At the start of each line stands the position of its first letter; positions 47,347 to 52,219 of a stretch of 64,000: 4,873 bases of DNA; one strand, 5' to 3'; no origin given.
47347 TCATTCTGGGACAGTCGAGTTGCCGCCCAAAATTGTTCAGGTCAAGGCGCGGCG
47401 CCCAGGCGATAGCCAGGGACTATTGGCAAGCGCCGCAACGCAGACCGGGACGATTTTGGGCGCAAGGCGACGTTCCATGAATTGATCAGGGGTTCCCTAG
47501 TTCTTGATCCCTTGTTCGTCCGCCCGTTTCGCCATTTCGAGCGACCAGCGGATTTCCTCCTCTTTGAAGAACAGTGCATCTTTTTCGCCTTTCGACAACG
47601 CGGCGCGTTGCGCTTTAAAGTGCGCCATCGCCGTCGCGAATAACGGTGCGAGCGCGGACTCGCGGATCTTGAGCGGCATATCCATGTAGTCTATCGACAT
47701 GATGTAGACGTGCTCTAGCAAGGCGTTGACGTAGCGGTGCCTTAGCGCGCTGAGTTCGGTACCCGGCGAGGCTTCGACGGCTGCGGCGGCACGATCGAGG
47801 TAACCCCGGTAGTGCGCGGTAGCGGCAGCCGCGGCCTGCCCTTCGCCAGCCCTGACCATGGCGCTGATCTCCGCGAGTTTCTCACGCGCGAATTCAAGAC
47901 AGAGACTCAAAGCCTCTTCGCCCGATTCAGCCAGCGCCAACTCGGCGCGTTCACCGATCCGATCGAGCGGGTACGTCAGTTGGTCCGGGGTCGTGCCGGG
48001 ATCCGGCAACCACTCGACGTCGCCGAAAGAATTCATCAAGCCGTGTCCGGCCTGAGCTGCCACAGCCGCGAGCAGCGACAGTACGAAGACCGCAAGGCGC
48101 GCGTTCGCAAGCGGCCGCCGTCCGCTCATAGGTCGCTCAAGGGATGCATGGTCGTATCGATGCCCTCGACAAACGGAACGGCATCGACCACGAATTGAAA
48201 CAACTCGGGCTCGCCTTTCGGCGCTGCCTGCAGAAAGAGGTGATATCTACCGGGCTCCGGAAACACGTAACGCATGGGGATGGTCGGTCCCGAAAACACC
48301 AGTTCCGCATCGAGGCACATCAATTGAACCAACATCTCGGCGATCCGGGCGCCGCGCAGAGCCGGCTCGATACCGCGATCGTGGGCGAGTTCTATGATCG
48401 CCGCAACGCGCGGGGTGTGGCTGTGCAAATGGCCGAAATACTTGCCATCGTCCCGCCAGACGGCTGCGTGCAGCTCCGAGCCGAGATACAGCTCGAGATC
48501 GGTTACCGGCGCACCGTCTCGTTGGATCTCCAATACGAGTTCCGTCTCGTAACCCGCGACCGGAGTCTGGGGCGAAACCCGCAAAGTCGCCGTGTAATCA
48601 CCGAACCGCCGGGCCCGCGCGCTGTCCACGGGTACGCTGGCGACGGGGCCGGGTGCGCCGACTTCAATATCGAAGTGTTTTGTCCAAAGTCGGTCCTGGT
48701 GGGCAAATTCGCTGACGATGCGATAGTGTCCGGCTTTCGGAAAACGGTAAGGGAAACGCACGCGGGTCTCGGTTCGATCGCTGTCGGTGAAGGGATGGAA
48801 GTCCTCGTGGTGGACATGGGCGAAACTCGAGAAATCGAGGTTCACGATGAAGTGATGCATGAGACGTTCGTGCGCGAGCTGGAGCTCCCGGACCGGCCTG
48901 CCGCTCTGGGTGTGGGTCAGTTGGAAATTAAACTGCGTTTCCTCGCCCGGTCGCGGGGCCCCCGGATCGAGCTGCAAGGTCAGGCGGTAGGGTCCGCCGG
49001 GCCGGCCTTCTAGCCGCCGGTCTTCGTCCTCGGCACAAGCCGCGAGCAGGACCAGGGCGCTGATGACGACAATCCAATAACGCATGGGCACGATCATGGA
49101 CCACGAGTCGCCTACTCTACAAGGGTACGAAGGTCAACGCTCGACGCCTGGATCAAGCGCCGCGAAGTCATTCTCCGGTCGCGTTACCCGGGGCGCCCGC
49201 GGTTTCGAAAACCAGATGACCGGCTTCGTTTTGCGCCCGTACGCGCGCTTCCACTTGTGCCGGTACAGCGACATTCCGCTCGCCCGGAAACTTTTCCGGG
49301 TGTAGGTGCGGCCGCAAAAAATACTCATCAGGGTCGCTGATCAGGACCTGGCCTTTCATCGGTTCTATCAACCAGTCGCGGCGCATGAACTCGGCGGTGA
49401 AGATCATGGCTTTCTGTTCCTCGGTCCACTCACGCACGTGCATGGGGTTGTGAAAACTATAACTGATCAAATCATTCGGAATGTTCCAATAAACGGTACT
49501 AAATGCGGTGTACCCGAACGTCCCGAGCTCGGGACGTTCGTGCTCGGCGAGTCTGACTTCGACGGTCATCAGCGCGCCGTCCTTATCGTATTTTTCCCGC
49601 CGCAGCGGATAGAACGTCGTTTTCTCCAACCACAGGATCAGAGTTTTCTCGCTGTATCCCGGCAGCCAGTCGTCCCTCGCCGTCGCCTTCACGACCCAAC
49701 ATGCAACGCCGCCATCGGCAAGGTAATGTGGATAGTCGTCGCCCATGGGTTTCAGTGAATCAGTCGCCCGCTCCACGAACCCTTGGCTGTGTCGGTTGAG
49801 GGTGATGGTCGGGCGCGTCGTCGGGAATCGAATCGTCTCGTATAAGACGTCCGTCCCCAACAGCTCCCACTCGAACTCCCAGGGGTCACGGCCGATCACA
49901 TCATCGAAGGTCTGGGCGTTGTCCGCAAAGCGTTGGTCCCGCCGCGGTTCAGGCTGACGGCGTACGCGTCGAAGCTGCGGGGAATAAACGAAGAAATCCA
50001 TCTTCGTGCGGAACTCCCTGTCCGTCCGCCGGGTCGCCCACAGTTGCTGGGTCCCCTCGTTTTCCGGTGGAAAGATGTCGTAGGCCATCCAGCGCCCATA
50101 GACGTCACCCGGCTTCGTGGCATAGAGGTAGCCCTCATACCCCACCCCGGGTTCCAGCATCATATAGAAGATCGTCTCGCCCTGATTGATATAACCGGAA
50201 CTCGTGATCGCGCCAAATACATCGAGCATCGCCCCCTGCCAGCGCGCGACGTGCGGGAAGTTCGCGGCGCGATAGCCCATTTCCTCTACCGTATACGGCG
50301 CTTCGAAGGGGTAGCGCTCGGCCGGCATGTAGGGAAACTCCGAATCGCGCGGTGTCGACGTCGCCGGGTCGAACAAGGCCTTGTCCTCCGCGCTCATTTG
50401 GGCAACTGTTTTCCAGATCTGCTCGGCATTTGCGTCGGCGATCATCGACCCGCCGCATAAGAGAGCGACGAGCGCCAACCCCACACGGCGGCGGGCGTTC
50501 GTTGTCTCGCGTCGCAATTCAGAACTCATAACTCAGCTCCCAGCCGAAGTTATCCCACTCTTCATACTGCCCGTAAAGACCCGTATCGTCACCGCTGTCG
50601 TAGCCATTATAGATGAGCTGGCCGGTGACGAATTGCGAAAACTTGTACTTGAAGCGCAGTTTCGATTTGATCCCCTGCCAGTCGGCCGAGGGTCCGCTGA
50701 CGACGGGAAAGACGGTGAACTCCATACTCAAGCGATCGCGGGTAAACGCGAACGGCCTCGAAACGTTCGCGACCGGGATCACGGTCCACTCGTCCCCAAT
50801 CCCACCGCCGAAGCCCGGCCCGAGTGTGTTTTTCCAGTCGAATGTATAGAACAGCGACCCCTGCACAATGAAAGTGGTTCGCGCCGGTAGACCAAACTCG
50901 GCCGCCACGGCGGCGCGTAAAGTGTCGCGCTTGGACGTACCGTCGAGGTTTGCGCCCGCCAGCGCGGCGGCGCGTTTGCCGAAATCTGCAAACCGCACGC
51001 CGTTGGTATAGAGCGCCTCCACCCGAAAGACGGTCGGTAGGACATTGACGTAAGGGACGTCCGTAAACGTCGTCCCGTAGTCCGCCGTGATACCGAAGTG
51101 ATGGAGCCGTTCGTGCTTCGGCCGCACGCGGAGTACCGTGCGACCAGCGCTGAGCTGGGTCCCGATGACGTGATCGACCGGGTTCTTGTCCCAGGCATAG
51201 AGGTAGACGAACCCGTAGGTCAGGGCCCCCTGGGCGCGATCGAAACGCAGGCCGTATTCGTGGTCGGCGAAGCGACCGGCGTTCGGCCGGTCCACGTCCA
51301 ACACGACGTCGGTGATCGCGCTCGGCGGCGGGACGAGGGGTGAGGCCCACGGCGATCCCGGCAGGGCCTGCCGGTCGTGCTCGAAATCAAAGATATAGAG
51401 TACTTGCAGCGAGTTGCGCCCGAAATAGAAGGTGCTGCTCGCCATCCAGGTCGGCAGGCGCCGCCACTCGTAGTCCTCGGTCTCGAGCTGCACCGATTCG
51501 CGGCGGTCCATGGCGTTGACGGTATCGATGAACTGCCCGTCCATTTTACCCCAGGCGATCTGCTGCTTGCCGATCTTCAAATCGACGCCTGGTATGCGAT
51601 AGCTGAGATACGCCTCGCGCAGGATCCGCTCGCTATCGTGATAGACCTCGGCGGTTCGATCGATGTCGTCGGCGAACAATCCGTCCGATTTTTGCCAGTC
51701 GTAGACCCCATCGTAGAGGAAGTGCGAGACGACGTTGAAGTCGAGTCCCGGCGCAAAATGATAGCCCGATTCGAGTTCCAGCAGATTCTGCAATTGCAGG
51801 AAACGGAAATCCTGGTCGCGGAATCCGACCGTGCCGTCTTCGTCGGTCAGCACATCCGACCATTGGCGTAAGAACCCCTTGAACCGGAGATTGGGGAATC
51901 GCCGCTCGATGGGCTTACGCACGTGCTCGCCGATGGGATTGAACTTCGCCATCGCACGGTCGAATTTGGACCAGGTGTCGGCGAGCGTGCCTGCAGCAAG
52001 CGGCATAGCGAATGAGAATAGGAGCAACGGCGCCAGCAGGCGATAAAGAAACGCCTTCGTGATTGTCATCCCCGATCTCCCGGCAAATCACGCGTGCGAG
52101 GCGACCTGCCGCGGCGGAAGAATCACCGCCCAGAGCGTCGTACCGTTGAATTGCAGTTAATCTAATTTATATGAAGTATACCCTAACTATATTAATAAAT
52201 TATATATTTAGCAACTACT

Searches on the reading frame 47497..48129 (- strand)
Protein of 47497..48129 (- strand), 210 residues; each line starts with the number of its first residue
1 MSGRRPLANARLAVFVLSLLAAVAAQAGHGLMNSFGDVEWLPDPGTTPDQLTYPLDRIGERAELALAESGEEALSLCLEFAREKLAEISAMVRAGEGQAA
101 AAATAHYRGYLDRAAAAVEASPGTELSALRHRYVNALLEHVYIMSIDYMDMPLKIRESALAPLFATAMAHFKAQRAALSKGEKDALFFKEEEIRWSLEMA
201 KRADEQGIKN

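Call 33: search_protein_families(library=pfam, proteins=[window:47497-48129:-], max_evalue=0.00001)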
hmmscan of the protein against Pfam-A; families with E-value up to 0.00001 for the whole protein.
window:47497-48129:- (210 aa): 1 family
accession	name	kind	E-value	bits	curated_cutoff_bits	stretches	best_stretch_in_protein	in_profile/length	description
PF18915.5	DUF5667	-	1.1e-11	45.4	27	1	45-119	1-75/99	Domain of unknown function (DUF5667)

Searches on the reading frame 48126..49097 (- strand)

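Call 33: search_protein_families(library=pfam, proteins=[window:48126-49097:-], max_evalue=0.00001)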
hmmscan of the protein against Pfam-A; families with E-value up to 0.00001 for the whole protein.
window:48126-49097:- (323 aa): 0 families

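Call 87: search_protein_families(library=pfam, proteins=[window:48126-49097:-], max_evalue=0.1)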
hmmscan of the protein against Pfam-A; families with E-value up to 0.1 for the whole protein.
window:48126-49097:- (323 aa): 2 families
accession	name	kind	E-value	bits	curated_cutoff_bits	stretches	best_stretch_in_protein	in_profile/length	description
PF13115.11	YtkA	-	0.0001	23.3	25.9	0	167-202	6-39/85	YtkA-like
PF23265.1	Ig-like_KY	-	0.038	14.6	27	0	57-127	50-95/129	KY-like, immunoglobulin-like domain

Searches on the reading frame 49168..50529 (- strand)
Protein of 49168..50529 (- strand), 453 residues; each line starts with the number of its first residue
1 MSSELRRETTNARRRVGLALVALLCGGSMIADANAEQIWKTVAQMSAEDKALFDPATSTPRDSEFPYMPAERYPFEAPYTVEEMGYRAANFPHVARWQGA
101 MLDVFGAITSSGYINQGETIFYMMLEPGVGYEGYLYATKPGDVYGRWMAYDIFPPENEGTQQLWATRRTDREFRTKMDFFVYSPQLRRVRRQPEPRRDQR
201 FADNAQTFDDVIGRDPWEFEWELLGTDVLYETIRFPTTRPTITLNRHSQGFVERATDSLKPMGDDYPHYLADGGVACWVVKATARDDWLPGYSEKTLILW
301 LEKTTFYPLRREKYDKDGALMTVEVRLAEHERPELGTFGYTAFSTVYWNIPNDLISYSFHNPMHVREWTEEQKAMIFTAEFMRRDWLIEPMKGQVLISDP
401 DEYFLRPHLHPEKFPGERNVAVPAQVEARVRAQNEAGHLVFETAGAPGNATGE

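Call 34: search_protein_families(library=pfam, proteins=[window:49168-50529:-], max_evalue=0.00001)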
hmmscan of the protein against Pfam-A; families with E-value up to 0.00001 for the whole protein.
window:49168-50529:- (453 aa): 2 families
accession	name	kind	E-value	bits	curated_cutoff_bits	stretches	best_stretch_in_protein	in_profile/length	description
PF17131.11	LolA_like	-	3.7e-12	46.7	30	0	273-321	82-128/184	Outer membrane lipoprotein-sorting protein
PF07044.18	DUF1329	-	8.6e-09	35.6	23.1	1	138-330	134-315/368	Protein of unknown function (DUF1329)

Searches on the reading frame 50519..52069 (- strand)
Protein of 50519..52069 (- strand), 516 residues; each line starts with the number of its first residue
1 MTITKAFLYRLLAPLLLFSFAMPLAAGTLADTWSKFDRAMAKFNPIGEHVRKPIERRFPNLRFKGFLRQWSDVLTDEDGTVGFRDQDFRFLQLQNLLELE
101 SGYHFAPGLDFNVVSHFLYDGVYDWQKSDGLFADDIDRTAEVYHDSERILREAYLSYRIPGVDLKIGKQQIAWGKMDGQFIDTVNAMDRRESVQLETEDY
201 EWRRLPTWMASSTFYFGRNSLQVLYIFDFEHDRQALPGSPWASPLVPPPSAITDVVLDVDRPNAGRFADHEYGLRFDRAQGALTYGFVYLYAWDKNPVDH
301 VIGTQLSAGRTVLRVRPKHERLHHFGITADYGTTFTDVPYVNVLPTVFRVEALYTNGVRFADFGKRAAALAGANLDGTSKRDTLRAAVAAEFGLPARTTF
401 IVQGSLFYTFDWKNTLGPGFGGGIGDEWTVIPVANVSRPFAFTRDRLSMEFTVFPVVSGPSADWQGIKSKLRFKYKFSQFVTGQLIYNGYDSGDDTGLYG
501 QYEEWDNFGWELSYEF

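Call 34: search_protein_families(library=pfam, proteins=[window:50519-52069:-], max_evalue=0.00001)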
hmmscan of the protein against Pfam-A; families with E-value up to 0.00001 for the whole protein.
window:50519-52069:- (516 aa): 1 family
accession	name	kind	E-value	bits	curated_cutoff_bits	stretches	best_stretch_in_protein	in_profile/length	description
PF06980.17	DUF1302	-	1.4e-11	44.6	23.2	1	75-516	65-541/541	Protein of unknown function (DUF1302)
